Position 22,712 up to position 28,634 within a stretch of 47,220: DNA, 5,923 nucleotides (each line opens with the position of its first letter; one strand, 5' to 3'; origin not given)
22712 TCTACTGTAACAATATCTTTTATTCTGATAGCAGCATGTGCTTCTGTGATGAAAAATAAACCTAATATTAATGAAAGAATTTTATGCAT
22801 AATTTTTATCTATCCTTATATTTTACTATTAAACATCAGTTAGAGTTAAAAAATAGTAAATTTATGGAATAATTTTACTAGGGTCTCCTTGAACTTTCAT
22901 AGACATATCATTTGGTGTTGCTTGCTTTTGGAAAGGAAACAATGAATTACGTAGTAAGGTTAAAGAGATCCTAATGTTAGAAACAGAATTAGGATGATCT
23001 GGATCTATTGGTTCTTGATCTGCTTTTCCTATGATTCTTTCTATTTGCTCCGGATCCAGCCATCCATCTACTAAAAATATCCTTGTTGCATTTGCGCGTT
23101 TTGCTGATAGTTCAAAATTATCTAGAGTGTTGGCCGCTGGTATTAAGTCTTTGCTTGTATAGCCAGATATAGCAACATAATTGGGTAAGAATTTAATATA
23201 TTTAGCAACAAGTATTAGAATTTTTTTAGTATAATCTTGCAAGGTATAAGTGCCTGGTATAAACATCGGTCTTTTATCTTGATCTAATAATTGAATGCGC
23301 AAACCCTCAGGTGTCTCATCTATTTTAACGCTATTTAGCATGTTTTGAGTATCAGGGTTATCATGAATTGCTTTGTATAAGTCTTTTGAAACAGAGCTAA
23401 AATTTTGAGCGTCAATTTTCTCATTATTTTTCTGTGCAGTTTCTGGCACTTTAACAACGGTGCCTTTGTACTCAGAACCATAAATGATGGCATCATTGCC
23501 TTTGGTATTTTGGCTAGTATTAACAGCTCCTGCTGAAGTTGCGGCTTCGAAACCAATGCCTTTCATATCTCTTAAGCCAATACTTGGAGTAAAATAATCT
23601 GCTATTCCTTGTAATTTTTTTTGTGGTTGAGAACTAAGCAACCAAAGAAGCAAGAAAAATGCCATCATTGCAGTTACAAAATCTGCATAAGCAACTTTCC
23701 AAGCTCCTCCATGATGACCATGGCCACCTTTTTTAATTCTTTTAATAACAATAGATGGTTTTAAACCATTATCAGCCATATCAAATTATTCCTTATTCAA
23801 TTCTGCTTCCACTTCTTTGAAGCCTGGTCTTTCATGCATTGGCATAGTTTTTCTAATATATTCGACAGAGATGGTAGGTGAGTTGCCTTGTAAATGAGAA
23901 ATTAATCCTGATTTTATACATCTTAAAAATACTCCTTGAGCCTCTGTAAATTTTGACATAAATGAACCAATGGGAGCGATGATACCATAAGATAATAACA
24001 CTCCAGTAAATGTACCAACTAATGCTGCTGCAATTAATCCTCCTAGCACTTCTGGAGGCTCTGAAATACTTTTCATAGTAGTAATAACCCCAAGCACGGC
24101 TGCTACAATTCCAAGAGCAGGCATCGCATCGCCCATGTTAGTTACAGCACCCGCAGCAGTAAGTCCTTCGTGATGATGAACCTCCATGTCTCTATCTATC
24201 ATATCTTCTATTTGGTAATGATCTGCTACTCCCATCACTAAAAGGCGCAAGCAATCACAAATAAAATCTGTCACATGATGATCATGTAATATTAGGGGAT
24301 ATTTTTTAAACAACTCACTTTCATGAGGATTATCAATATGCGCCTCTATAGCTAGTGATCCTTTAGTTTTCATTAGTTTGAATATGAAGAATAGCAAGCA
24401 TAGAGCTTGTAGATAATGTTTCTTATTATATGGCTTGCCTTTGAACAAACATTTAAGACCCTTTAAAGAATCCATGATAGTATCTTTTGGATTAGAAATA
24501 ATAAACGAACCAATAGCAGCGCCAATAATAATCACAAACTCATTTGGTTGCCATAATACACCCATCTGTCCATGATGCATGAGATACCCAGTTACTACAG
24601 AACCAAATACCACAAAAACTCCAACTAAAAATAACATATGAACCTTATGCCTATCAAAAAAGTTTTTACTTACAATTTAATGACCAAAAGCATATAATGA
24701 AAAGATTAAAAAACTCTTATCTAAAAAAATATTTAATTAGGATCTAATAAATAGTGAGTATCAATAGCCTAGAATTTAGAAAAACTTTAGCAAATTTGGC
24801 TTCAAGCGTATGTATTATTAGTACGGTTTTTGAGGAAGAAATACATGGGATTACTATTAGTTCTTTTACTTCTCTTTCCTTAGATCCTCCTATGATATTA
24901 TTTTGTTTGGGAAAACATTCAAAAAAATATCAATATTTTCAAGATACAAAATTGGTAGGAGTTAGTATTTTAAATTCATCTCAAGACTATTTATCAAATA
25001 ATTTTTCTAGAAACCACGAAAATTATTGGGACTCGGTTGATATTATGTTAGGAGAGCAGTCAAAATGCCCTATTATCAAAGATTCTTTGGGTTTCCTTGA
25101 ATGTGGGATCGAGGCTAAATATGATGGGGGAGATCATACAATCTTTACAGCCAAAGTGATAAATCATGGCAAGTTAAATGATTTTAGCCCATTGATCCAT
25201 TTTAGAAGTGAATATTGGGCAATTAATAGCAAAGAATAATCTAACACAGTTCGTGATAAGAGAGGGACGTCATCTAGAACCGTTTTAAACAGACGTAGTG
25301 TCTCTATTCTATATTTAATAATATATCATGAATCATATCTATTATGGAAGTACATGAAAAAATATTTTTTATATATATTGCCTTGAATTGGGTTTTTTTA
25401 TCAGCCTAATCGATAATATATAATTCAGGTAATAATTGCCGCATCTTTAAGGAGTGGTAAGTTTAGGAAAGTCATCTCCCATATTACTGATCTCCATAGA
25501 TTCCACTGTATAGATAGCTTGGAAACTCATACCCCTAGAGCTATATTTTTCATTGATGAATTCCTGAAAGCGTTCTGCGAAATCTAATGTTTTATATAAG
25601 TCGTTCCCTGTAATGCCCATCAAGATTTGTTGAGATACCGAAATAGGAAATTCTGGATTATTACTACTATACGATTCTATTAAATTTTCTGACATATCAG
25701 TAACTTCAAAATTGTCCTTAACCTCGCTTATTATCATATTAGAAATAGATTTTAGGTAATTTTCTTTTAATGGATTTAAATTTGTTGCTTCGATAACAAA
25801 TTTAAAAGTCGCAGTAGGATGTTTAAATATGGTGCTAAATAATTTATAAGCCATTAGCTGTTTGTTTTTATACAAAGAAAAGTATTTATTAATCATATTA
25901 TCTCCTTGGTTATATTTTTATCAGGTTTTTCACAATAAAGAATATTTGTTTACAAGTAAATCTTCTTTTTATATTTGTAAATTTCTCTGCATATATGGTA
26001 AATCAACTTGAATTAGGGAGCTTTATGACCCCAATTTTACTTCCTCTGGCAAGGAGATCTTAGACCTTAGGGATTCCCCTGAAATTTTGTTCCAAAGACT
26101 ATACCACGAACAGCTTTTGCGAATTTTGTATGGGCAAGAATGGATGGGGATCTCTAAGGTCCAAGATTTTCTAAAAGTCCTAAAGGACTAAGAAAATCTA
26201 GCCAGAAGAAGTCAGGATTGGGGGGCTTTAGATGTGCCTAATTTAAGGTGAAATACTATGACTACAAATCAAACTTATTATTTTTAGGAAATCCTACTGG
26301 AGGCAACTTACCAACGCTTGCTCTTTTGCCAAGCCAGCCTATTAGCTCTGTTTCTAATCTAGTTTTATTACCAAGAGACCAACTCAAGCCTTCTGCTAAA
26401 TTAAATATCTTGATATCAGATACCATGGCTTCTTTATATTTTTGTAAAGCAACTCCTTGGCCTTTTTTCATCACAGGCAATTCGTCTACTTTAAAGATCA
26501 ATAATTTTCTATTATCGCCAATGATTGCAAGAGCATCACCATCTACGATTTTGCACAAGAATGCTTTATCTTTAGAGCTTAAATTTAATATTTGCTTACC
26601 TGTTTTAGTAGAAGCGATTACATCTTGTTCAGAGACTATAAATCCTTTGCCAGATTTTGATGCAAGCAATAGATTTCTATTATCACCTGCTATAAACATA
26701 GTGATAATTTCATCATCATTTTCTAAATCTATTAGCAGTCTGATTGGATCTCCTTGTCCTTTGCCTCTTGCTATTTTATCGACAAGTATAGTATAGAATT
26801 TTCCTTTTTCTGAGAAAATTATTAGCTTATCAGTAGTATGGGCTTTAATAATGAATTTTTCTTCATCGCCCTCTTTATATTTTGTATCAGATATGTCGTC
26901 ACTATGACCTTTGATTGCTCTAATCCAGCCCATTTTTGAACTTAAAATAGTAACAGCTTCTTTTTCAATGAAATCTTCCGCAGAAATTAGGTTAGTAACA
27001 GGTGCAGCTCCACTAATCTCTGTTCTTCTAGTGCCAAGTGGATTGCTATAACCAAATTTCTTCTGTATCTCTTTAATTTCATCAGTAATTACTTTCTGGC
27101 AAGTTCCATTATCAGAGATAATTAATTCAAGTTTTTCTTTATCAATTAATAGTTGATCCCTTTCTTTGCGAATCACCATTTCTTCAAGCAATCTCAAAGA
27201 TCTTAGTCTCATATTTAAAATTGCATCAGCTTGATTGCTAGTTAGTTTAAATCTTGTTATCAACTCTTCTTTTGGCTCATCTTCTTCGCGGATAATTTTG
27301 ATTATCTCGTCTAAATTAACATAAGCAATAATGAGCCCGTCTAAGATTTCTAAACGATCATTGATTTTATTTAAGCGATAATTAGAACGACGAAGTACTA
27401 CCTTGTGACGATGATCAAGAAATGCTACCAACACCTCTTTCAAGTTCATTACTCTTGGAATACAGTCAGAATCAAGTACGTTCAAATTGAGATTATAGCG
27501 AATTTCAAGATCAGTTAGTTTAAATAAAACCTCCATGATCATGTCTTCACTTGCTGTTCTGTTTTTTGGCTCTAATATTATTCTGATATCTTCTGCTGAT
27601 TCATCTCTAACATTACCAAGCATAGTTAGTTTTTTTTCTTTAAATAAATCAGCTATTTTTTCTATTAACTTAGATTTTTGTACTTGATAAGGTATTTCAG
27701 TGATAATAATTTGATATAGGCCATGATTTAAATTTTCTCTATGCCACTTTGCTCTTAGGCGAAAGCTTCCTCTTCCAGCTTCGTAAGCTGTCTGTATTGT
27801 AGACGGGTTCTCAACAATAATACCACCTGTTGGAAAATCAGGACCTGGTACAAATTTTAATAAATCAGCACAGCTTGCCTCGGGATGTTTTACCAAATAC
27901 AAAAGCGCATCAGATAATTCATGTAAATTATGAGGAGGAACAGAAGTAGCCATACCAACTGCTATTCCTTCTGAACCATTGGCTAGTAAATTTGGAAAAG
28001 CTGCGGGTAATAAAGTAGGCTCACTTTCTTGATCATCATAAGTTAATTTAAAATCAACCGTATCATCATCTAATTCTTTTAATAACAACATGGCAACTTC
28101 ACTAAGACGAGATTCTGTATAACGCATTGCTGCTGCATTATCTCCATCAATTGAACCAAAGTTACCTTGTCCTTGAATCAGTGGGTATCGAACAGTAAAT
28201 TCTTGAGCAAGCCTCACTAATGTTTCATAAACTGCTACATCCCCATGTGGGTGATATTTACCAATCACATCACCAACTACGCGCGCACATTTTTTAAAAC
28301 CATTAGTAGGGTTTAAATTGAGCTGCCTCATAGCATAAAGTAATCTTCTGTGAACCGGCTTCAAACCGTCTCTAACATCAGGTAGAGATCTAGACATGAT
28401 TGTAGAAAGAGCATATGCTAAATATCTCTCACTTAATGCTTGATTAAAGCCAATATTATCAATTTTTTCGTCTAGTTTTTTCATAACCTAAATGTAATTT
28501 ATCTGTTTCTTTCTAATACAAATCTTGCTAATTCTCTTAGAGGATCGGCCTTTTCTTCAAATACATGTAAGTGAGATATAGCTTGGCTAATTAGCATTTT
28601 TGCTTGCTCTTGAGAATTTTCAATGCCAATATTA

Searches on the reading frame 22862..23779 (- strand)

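Call 19: search_protein_families(library=pfam, proteins=[window:22862-23779:-], max_evalue=0.00001)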
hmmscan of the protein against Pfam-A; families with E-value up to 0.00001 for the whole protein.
window:22862-23779:- (305 aa): 2 families
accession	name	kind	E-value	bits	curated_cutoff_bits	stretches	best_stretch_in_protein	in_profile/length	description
PF13677.11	MotB_plug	-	7.6e-21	73.9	24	1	14-65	3-56/58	Membrane MotB of proton-channel complex MotA/MotB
PF00691.25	OmpA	-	1.4e-10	41.9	27.2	1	172-265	1-92/98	OmpA family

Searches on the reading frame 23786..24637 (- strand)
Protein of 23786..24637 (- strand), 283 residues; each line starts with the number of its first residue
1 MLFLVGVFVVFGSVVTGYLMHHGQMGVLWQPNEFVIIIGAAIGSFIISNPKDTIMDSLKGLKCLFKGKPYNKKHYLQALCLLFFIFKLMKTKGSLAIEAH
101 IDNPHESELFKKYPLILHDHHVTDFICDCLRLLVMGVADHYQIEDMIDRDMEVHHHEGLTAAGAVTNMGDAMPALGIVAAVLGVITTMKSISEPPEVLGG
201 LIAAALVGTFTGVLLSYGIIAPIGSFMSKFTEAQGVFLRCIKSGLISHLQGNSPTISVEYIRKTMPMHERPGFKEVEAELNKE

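Call 19: search_protein_families(library=pfam, proteins=[window:23786-24637:-], max_evalue=0.00001)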
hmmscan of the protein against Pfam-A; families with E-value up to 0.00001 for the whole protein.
window:23786-24637:- (283 aa): 2 families
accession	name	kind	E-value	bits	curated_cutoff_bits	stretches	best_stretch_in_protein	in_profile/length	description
PF20560.3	MotA_N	-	1.1e-30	106.1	27.3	1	4-93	1-91/91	Motility protein A N-terminal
PF01618.21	MotA_ExbB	-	6.3e-11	42.6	22.9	1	136-229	20-116/127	MotA/TolQ/ExbB proton channel family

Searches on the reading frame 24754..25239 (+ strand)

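Call 58: search_protein_families(library=pfam, proteins=[window:24754-25239:+], max_evalue=0.00001)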
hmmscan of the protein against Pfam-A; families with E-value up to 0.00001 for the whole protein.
window:24754-25239:+ (161 aa): 1 family
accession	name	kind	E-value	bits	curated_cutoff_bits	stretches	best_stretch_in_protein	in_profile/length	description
PF01613.24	Flavin_Reduct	-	6.2e-32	111.3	27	1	14-154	3-149/153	Flavin reductase like domain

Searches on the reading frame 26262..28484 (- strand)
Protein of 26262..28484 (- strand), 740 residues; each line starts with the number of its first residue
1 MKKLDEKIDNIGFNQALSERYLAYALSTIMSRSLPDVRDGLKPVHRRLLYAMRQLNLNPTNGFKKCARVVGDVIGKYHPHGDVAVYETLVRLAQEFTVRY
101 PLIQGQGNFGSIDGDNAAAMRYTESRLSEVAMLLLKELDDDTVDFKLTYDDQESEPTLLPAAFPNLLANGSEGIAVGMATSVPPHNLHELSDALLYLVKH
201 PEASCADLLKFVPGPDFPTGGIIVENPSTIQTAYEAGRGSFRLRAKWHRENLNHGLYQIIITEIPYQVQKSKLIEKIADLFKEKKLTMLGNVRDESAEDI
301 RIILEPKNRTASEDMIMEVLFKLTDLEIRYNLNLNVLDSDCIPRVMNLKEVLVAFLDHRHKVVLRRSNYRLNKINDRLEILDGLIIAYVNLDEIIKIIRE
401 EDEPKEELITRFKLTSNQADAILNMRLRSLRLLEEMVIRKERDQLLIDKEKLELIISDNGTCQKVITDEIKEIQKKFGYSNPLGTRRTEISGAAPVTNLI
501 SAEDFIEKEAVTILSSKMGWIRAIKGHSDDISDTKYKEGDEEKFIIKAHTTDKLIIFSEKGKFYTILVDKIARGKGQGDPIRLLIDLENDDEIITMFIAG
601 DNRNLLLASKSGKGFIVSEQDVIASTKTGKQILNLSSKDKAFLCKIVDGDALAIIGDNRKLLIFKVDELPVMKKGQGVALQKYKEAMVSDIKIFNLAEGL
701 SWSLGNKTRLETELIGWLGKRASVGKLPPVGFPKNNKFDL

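Call 19: search_protein_families(library=pfam, proteins=[window:26262-28484:-], max_evalue=0.00001)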
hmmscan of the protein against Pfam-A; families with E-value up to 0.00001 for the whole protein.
window:26262-28484:- (740 aa): 2 families
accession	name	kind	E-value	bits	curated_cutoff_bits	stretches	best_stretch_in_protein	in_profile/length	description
PF00521.26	DNA_topoisoIV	-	2.9e-149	498.1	31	1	32-470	1-431/432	DNA gyrase/topoisomerase IV, subunit A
PF03989.18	DNA_gyraseA_C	-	3.1e-14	52.6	27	0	552-598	1-46/48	DNA gyrase C-terminal domain, beta-propeller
